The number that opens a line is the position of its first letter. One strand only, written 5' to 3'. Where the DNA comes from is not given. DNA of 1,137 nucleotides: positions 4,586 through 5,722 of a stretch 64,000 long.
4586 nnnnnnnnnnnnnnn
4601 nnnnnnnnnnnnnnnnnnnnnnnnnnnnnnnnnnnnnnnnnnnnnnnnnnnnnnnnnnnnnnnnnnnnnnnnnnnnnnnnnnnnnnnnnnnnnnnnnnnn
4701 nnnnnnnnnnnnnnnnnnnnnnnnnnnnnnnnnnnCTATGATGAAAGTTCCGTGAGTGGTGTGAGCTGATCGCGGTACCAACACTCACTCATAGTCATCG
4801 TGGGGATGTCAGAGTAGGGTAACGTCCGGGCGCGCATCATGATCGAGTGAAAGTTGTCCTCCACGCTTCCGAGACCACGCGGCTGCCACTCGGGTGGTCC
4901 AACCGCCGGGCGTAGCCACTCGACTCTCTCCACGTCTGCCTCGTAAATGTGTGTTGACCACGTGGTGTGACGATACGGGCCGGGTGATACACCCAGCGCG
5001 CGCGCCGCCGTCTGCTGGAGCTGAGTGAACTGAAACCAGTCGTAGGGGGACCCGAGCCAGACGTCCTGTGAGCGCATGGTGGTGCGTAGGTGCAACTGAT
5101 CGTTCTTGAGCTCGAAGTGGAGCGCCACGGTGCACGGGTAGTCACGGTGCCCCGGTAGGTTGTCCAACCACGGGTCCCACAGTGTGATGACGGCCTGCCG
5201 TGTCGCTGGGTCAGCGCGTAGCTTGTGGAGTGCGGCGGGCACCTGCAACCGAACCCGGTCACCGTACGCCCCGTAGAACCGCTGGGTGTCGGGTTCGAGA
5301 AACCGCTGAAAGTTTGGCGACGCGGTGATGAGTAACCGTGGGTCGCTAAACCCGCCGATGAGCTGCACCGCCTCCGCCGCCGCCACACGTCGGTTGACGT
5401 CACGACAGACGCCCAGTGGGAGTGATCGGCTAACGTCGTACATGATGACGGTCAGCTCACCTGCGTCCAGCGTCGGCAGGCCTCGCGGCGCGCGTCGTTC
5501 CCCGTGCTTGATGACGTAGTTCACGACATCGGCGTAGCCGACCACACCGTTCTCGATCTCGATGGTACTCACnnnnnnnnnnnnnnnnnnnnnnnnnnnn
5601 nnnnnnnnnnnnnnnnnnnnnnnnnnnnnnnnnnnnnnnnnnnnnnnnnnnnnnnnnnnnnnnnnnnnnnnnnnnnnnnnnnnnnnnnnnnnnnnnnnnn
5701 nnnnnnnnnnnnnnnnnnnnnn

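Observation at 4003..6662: Predicted cytosine-replacement dNTP pathway: ThyA homolog with Asp at the dUMP/dCMP specificity site, beside dCMP deaminase and a dNMP kinase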

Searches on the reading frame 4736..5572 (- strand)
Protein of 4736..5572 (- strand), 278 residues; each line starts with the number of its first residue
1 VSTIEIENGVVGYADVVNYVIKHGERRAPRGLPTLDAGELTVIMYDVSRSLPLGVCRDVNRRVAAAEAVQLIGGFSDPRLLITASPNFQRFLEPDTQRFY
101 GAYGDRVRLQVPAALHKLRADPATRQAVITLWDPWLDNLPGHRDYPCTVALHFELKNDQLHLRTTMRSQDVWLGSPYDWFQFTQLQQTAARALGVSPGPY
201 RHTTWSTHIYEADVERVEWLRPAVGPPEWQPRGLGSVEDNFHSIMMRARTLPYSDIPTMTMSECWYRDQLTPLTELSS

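Call 3: search_protein_families(library=pfam, proteins=[window:4736-5572:-], max_evalue=0.01)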
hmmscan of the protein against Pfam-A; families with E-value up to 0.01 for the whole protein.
window:4736-5572:- (278 aa): 1 family
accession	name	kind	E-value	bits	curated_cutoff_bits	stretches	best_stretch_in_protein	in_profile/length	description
PF00303.24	Thymidylat_synt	-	3.6e-21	76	24.3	1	13-218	3-219/266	Thymidylate synthase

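Call 4: search_protein_families(library=phrogs, proteins=[window:4736-5572:-], max_evalue=0.001)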
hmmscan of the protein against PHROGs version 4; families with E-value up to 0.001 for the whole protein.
window:4736-5572:- (278 aa): 4 families
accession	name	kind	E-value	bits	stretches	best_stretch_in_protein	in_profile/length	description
phrog_5131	-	DNA, RNA and nucleotide metabolism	1.3e-35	124.3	1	1-218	1-225/357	thymidylate synthase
phrog_160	-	DNA, RNA and nucleotide metabolism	6.5e-33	115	1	12-218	35-261/335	thymidylate synthase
phrog_3676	-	DNA, RNA and nucleotide metabolism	3.6e-21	76.7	1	57-217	61-234/351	thymidylate synthase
phrog_5682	-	DNA, RNA and nucleotide metabolism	6.1e-15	56.1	1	100-218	43-159/209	thymidylate synthase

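Call 6: search_solved_structures(query=window:4736-5572:-, max_evalue=0.001, show_alignments=3)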
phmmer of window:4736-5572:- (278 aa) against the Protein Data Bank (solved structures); distinct sequences matched with E-value up to 0.001: 116 (the best 60 are shown).
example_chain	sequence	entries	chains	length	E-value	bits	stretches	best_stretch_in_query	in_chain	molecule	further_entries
5b6d_A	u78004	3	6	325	8e-15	58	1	115-232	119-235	CMP 5-hydroxymethylase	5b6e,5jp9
5jnh_A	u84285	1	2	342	9e-15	57.8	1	115-232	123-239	CMP 5-hydroxymethylase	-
9iqu_A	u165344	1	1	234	1.1e-13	54.2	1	71-218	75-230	Thymidylate synthase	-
9iqc_A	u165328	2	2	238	1.2e-13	54.2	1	71-218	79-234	Thymidylate synthase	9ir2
1bko_A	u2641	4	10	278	2.1e-13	53.3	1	104-217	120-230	THYMIDYLATE SYNTHASE A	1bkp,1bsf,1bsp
1b02_A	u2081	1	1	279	2.2e-13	53.3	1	104-217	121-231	PROTEIN (THYMIDYLATE SYNTHASE)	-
3kgb_A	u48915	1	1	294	1.9e-12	50.2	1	108-224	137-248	Thymidylate synthase 1/2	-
2h2q_A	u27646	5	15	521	1.5e-10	43.9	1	110-216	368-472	Bifunctional dihydrofolate reductase-thymidylate synthase | Bifunctional dihydrofolate reductase-thymidylate synthase (DHFR-TS) | DHFR-TS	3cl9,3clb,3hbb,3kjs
3inv_A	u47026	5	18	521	1.5e-10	43.9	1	110-216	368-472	Bifunctional dihydrofolate reductase-thymidylate synthase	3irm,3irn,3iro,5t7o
3ix6_A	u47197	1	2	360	2.2e-10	43.4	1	110-217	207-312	Thymidylate synthase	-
3qj7_A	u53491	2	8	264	3.9e-10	42.6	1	13-219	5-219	Thymidylate synthase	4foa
4fog_A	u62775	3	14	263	4.6e-10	42.4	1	13-218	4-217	Thymidylate synthase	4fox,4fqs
6auj_A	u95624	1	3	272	6.6e-10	41.8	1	104-218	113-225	Thymidylate synthase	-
4dq1_A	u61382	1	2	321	8.7e-10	41.5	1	110-230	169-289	Thymidylate synthase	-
1njc_A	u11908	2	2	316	1.4e-09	40.8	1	103-218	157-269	THYMIDYLATE SYNTHASE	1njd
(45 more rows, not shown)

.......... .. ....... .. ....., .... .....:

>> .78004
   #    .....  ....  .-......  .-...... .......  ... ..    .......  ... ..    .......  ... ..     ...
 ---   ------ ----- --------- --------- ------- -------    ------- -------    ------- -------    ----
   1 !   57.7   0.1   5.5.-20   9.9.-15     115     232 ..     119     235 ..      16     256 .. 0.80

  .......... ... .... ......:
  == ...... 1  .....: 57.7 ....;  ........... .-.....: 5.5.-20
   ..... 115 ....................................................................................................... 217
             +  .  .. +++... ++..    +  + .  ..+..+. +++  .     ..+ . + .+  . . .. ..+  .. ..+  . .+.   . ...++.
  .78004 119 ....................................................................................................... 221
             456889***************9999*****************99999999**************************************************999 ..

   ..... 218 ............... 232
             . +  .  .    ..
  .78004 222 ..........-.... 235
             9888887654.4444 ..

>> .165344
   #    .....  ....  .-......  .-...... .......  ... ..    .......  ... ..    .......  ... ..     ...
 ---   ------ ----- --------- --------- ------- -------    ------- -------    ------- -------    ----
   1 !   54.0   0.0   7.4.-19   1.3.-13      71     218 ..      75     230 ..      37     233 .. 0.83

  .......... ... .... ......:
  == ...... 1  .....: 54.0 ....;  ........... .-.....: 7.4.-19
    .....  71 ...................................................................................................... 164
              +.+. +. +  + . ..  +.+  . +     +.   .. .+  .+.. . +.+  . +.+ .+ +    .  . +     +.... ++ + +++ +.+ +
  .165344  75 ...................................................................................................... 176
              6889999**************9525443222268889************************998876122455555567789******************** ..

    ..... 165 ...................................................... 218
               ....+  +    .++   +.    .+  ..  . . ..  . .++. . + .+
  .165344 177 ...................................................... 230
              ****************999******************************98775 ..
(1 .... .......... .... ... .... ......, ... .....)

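Call 7: search_dna_similar(query=window:4736-5572:-, collection=phages, mode=protein, max_rows=40, max_evalue=0.00001)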
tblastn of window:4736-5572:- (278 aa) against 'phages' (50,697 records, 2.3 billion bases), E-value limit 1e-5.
Records with a match: 1501; places in all: 1526; records where one place covers at least 80% of the query: 18.
Best place of each record, by identity: <60% 1501.
By first word of the organism name: Escherichia 241; Salmonella 219; Klebsiella 146; Bacillus 115; Pseudomonas 87; Vibrio 79; Acinetobacter 66; Microbacterium 52; Rhizobium 40; Enterobacter 35; and 71 more.
By host as written in the record: - 181; Escherichia coli 82; Klebsiella pneumoniae 52; Salmonella enterica subsp. enterica serovar Enteritidis PT1 35; Salmonella enterica 34; Pseudomonas aeruginosa 32; Microbacterium foliorum NRRL B-24224 31; Arthrobacter sp. ATCC 21022 29; and 427 more.
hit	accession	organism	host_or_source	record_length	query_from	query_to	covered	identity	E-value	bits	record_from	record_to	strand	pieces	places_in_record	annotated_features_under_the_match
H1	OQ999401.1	Actinomycetia phage DSL-LC01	Actinomycetia bacterium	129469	1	220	79%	44.1%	7e-59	207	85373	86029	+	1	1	thymidylate synthase | thymidylate kinase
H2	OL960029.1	Pseudoxanthomonas phage PW916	Pseudoxanthomonas kaohsiungensis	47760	3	234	83%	31.6%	6e-27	115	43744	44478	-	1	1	deoxyuridylate hydroxymethyltransferase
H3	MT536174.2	Stenotrophomonas phage vB_SmaS-AXL_3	Stenotrophomonas maltophilia D1585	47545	3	226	81%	31.0%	2e-24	108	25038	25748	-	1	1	thymidylate synthase | hypothetical protein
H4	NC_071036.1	Stenotrophomonas phage vB_SmaS-AXL_3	Stenotrophomonas maltophilia D1585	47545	3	226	81%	31.0%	2e-24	108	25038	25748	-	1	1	thymidylate synthase | thymidylate kinase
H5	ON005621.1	Stenotrophomonas phage A1432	Stenotrophomonas maltophilia YCR3A-1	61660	21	278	93%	26.8%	1e-14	79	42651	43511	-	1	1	thymidylate synthase | dCMP deaminase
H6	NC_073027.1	Stenotrophomonas phage A1432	Stenotrophomonas maltophilia YCR3A-1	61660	21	278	93%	26.8%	1e-14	79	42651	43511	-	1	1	thymidylate synthase | dCMP deaminase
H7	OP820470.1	Gordonia phage Mareelih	Gordonia terrae CAG3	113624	12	213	73%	33.8%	8e-31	126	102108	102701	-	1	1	176: thymidylate synthase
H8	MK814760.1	Gordonia phage Forza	Gordonia terrae 3612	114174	12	213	73%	33.8%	8e-31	126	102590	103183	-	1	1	179: thymidylate synthase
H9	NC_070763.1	Gordonia phage Forza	Gordonia terrae 3612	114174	12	213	73%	33.8%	8e-31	126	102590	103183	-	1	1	179: thymidylate synthase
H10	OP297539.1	Gordonia phage BlueNGold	Gordonia terrae 3612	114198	12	213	73%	33.8%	8e-31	126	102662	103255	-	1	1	175: thymidylate synthase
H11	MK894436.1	Gordonia phage Boopy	Gordonia terrae 3612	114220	12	213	73%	33.8%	8e-31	126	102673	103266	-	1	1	178: thymidylate synthase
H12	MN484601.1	Gordonia phage Sixama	Gordonia terrae 3612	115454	11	213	73%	33.2%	3e-32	130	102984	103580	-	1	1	179: thymidylate synthase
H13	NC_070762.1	Gordonia phage Sixama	Gordonia terrae 3612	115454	11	213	73%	33.2%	3e-32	130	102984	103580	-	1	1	179: thymidylate synthase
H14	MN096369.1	Gordonia phage Phendrix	Gordonia terrae 3612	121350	67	218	55%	43.9%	3e-30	125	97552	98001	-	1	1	180: thymidylate synthase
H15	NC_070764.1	Gordonia phage Phendrix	Gordonia terrae 3612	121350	67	218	55%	43.9%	3e-30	125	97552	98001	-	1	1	180: thymidylate synthase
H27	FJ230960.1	Bacillus phage SPO1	Bacillus subtilis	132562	1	213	77%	30.3%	6e-21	98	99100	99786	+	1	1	29: gp29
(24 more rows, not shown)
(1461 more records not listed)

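Call 8: find_homologous_proteins(query=window:4736-5572:-, max_evalue=0.00001)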
Query window:4736-5572:- (278 aa): 441 proteins with E <= 0.00001 among 4533 candidates; the best 120 are listed.
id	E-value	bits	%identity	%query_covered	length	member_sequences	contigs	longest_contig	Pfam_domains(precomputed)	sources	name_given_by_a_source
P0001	1.3e-190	650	100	100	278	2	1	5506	PF00303.25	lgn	-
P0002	1.3e-109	384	63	98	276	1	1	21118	PF00303.25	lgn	-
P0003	4.4e-106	372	62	98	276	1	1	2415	PF00303.25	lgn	-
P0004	2.5e-95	337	58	96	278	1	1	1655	PF00303.25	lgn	-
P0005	1.9e-94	334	56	97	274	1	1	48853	PF00303.25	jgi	jgi:thymidylate synthase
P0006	2.5e-94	334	58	99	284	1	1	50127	PF00303.25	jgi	jgi:thymidylate synthase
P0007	2.3e-93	331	57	98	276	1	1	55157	PF00303.25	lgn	-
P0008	2.7e-93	330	56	97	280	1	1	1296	PF00303.25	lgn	-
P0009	5.3e-92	326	56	97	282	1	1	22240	PF00303.25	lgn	-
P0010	6.1e-92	326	55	98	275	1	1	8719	PF00303.25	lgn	-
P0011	2.9e-91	324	54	97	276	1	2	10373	PF00303.25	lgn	-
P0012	3.8e-91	323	55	98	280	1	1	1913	PF00303.25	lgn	-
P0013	3.9e-91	323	55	98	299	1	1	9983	PF00303.25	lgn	-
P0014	4.6e-91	323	57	98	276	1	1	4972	PF00303.25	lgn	-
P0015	8.2e-91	322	57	97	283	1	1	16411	PF00303.25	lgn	-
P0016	1.3e-90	322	57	97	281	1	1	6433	PF00303.25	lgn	-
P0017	2.0e-90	321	54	97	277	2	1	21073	PF00303.25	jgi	-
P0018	2.6e-90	321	56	98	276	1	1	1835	PF00303.25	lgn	-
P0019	4.2e-90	320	55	96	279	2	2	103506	PF00303.25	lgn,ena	-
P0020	6.9e-90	319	56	97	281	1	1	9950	PF00303.25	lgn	-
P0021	2.2e-89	318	55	98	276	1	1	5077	PF00303.25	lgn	-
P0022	2.3e-89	317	56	97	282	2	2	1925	PF00303.25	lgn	-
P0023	4.0e-89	317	55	96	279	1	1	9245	PF00303.25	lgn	-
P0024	8.1e-89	316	54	97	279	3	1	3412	PF00303.25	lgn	-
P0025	1.1e-88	315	54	99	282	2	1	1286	PF00303.25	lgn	-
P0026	1.2e-88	315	56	99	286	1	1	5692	PF00303.25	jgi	jgi:thymidylate synthase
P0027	1.2e-88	315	54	96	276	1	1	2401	PF00303.25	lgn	-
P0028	1.8e-88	315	55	98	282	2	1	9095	PF00303.25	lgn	-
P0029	2.1e-88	314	57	96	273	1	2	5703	PF00303.25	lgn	-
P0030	9.5e-88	312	54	97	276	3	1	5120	PF00303.25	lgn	-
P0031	2.9e-87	311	54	98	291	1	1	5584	PF00303.25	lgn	-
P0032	3.0e-87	310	53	96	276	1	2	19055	PF00303.25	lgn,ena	-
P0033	3.1e-87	310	55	98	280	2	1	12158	PF00303.25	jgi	-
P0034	5.6e-87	310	55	98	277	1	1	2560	PF00303.25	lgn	-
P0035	5.7e-87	310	55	98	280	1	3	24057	PF00303.25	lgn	-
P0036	1.3e-86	308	55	97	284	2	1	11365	PF00303.25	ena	-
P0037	1.5e-86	308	52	98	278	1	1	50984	PF00303.25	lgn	-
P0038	2.3e-86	308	52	99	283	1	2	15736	PF00303.25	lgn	-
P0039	1.2e-85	305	53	98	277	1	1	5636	PF00303.25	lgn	-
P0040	2.0e-85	305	54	97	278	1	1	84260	PF00303.25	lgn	-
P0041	2.9e-85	304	53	98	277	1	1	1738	PF00303.25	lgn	-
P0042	3.2e-85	304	53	97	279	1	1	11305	PF00303.25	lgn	-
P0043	7.7e-85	303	52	98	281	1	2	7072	PF00303.25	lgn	-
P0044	1.7e-84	302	60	84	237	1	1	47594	PF00303.25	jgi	jgi:hypothetical protein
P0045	3.9e-84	300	54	97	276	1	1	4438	PF00303.25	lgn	-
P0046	4.1e-84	300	52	99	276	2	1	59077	PF00303.25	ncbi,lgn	-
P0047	4.3e-84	300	52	98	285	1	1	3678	PF00303.25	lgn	-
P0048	4.9e-83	297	53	96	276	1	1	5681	PF00303.25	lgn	-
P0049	5.5e-83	297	51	97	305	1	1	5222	PF00303.25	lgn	-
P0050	5.2e-82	293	54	97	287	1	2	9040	PF00303.25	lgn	-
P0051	7.3e-82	293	51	97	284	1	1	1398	PF00303.25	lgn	-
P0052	7.4e-82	293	52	98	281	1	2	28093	PF00303.25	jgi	jgi:thymidylate synthase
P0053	2.5e-81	291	54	95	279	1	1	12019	PF00303.25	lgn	-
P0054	2.7e-81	291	52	99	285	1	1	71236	PF00303.25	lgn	-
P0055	4.0e-81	290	52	96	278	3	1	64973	PF00303.25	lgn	-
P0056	7.3e-81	290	50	98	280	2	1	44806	PF00303.25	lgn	-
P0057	2.0e-80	288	55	95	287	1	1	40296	PF00303.25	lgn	-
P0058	4.3e-80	287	51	98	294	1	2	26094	PF00303.25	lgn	-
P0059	5.0e-80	287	53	96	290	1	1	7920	PF00303.25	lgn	-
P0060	5.5e-80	287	49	98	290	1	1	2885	PF00303.25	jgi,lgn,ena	-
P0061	1.2e-79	286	52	97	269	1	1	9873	PF00303.25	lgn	-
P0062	1.6e-79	285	50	100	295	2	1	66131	PF00303.25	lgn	-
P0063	1.8e-79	285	52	97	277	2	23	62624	PF00303.25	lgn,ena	-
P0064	2.9e-79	284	53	100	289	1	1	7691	PF00303.25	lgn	-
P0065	3.3e-79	284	55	97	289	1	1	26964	PF00303.25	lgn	-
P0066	5.2e-79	283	51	98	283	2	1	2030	PF00303.25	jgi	jgi:thymidylate synthase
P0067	6.5e-79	283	48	98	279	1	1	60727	PF00303.25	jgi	jgi:thymidylate synthase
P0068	1.7e-78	282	59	85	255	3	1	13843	PF00303.25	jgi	-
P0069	1.9e-78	282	50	97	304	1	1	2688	PF00303.25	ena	-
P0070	2.3e-78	281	50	97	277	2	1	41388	PF00303.25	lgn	-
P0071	2.3e-78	281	51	97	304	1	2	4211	PF00303.25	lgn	-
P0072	4.8e-78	280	50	94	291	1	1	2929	PF00303.25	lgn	-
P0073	1.3e-77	279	49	97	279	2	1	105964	PF00303.25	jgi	jgi:thymidylate synthase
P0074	1.3e-77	279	51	99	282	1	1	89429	PF00303.25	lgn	-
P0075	3.3e-77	278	50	97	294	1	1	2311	PF00303.25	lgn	-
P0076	5.1e-77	277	49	98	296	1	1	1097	PF00303.25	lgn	-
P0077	1.3e-76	276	48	97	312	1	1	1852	PF00303.25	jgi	jgi:thymidylate synthase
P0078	1.5e-76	275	52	97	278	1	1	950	PF00303.25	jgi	-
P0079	2.3e-76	275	52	97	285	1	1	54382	PF00303.25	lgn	-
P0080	2.8e-76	275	51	97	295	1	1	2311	PF00303.25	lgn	-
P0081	3.4e-76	274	53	97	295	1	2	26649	PF00303.25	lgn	-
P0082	4.1e-76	274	48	97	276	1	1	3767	PF00303.25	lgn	-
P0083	6.2e-76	273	51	97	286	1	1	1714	PF00303.25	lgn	-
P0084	7.1e-76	273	51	97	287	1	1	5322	PF00303.25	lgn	-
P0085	8.0e-76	273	51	97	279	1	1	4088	PF00303.25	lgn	-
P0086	8.0e-76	273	49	97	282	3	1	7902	PF00303.25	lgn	-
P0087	8.8e-76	273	53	97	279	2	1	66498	PF00303.25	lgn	-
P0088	8.9e-76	273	52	97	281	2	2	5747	PF00303.25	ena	-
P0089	1.0e-75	273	49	99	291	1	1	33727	PF00303.25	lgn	-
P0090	1.3e-75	272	50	97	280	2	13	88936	PF00303.25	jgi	jgi:thymidylate synthase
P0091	1.4e-75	272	53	100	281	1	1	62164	PF00303.25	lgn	-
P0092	1.4e-75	272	50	97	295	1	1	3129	PF00303.25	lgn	-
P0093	1.4e-75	272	51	97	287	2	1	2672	PF00303.25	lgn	-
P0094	1.4e-75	272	47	98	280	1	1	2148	PF00303.25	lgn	-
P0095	1.5e-75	272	51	99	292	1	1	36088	PF00303.25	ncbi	-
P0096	1.9e-75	272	48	97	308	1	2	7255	PF00303.25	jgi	jgi:thymidylate synthase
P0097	2.2e-75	272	47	98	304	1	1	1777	PF00303.25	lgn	-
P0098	2.6e-75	271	48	97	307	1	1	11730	PF00303.25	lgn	-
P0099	2.7e-75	271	51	97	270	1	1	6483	PF00303.25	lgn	-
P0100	5.2e-75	270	50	93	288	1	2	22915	PF00303.25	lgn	-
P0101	6.4e-75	270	50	96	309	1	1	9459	PF00303.25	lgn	-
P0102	7.5e-75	270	52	97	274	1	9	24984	PF00303.25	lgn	-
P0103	9.6e-75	269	49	95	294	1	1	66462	PF00303.25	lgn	-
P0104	1.1e-74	269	47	100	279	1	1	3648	PF00303.25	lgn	-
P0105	1.5e-74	269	49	97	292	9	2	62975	PF00303.25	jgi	-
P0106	1.7e-74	269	49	97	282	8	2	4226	PF00303.25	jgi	-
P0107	2.4e-74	268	50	98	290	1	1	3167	PF00303.25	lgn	-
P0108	3.5e-74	268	50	97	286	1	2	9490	PF00303.25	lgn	-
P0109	4.6e-74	267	51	96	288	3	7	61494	PF00303.25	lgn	-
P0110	4.8e-74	267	46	95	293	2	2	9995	PF00303.25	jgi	jgi:thymidylate synthase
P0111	5.2e-74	267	50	95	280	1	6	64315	PF00303.25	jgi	jgi:thymidylate synthase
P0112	5.5e-74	267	49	97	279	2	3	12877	PF00303.25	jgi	-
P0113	6.0e-74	267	48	98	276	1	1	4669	PF00303.25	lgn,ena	-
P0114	6.4e-74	267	49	97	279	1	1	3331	PF00303.25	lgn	-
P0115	6.7e-74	267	50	93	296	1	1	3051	PF00303.25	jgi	jgi:thymidylate synthase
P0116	7.1e-74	267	47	94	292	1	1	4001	PF00303.25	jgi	jgi:thymidylate synthase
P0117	9.3e-74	266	51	96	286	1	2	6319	PF00303.25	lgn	-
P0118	1.0e-73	266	48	97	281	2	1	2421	PF00303.25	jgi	jgi:thymidylate synthase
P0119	1.5e-73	266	49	99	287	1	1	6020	PF00303.25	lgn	-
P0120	1.5e-73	266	50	97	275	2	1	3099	PF00303.25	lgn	-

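Call 11: get_annotated_region(hit=H1, flank=12000)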
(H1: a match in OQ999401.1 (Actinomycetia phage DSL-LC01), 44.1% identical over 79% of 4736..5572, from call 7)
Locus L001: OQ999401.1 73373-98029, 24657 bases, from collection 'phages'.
description: Actinomycetia phage DSL-LC01, complete genome.
organism: Actinomycetia phage DSL-LC01 (NCBI taxid 3058956)
taxonomy: Viruses; Duplodnaviria; Heunggongvirae; Uroviricota; Caudoviricetes
host: Actinomycetia bacterium; source: water sample of Dishui Lake; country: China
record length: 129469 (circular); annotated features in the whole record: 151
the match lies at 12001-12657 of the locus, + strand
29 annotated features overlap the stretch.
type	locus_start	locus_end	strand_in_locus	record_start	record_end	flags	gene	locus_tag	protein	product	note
CDS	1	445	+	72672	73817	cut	-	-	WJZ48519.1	head-to-tail adaptor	-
CDS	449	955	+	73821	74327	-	-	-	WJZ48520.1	hypothetical protein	-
CDS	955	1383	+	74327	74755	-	-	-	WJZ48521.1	tail assembly chaperone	-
CDS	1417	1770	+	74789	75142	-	-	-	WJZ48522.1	tail assembly chaperone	-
CDS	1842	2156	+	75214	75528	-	-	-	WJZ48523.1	hypothetical protein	-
CDS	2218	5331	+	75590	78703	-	-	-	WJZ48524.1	tape measure protein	-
CDS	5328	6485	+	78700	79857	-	-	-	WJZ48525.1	minor tail protein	-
CDS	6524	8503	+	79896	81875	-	-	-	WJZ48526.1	minor tail protein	-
CDS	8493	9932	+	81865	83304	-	-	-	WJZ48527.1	putative minor structural protein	-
CDS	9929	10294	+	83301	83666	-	-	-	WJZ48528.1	hypothetical protein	-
CDS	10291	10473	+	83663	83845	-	-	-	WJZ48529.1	hypothetical protein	-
CDS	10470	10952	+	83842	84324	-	-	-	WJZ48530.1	hypothetical protein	-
CDS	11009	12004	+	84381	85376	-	-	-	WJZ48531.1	thymidylate kinase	-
CDS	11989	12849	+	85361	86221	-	-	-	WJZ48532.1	thymidylate synthase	-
CDS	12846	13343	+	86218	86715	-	-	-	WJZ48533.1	deoxycytidylate deaminase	-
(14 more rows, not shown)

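Call 13: get_annotated_region(hit=H27, flank=3000)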
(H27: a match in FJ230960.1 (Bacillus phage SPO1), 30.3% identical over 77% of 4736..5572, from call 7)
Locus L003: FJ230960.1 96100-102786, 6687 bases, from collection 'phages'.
description: Bacillus phage SPO1, complete genome.
organism: Bacillus phage SPO1 (NCBI taxid 2884427)
taxonomy: Viruses; Duplodnaviria; Heunggongvirae; Uroviricota; Caudoviricetes; Herelleviridae; Spounavirinae; Okubovirus; Okubovirus SPO1
host: Bacillus subtilis; source: soil; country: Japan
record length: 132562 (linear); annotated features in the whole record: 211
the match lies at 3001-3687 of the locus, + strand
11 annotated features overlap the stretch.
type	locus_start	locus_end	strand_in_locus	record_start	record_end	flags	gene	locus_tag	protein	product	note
CDS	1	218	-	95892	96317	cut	27.8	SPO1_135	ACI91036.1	gp27.8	-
CDS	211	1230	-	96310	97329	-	27.9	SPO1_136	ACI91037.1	gp27.9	-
CDS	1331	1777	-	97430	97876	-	29.1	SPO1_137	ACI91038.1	gp29.1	-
CDS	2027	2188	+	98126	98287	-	29.12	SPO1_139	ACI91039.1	gp29.12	-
CDS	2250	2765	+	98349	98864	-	29.2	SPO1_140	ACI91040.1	gp29.2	putative head decoration protein; virion protein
CDS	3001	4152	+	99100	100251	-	29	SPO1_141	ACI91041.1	gp29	dUMP hydroxymethylase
CDS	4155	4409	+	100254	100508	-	29.3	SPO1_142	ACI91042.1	gp29.3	-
CDS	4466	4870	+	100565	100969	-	30.2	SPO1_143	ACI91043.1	gp30.2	-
CDS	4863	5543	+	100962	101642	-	30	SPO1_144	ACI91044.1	gp30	DNA replication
CDS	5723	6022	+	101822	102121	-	tf1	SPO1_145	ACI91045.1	TF1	transcription factor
CDS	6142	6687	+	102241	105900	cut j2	31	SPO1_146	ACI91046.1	gp31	contains intron; DNA polymerase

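Call 14: get_annotated_region(hit=H2, flank=6000)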
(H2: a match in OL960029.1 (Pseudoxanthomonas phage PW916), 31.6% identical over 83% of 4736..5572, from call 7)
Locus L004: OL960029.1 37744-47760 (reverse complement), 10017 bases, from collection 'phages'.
description: Pseudoxanthomonas phage PW916, complete genome.
organism: Pseudoxanthomonas phage PW916 (NCBI taxid 2908635)
taxonomy: Viruses; Duplodnaviria; Heunggongvirae; Uroviricota; Caudoviricetes; Mesyanzhinovviridae
host: Pseudoxanthomonas kaohsiungensis; source: soil; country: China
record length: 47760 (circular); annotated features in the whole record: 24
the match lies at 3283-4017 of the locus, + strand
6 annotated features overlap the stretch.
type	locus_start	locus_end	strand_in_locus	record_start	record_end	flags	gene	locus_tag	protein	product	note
CDS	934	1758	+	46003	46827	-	-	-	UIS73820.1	methyltransferase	-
CDS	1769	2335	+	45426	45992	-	-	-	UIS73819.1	nucleoside triphosphate pyrophosphohydrolase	-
CDS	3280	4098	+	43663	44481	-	-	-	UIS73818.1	deoxyuridylate hydroxymethyltransferase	-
CDS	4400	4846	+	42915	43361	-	-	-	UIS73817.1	dCMP deaminase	-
CDS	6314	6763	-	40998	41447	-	-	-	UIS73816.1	endolysin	phage endolysin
CDS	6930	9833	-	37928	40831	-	-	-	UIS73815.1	central tail hub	phage central tail hub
